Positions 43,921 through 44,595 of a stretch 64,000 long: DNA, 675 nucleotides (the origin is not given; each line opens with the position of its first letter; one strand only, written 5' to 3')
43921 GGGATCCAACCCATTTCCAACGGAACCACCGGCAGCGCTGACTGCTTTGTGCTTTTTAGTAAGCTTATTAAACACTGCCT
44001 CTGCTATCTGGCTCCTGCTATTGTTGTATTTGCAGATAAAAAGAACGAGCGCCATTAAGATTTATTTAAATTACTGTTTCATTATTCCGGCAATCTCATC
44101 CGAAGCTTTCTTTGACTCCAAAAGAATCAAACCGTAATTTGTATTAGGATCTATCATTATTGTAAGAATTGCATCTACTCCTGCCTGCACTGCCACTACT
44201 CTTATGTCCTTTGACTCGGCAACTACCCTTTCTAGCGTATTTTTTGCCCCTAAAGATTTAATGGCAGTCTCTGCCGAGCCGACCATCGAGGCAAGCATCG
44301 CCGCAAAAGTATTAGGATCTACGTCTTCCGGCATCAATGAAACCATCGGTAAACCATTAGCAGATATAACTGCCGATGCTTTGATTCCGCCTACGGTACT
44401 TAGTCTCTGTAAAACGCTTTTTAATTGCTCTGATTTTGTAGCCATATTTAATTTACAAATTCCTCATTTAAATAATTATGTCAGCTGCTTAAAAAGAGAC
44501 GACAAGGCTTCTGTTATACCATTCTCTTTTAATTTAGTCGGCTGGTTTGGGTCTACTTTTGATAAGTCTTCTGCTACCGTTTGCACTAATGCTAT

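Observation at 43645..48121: Seven-gene cluster linking pilin-like surface proteins to KaiC-like domains, an MglA-like GTPase, Roadblock/LC7 and an LMW phosphatase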

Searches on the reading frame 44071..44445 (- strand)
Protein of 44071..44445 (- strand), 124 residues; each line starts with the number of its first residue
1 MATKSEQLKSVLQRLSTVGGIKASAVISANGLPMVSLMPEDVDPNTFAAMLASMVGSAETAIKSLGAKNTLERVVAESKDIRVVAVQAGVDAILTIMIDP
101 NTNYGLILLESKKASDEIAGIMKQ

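Call 3: search_protein_families(library=pfam, proteins=[window:44071-44445:-], max_evalue=0.1)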
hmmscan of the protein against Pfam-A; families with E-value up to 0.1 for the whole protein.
window:44071-44445:- (124 aa): 2 families
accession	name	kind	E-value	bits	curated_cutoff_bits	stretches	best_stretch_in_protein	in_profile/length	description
PF03259.23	Robl_LC7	-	3.3e-14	52.8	23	1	10-96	4-89/91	Roadblock/LC7 domain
PF08923.16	MAPKK1_Int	-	0.0035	17.6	25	1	13-112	9-106/119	Mitogen-activated protein kinase kinase 1 interacting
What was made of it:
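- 44071..44445 (-): W6: Roadblock/LC7 (MglB-like) protein (124 aa), the predicted regulator of the W5 GTPase. Robl_LC7 E 3e-14 (call 3).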

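Call 4: search_protein_families(library=ncbifam, proteins=[window:44071-44445:-], max_evalue=0.1)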
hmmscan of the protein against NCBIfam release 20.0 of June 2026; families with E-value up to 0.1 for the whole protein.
window:44071-44445:- (124 aa): 1 family
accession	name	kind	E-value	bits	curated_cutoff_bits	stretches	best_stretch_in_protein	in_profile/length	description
NF052242.1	GTPaseActivMglBThm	equivalog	0.0062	16.6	200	1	45-123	57-134/161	GTPase-activating protein MglB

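Call 92: search_protein_families(library=padloc, proteins=[window:44071-44445:-], max_evalue=0.01)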
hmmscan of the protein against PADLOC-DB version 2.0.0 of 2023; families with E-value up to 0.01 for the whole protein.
window:44071-44445:- (124 aa): 0 families
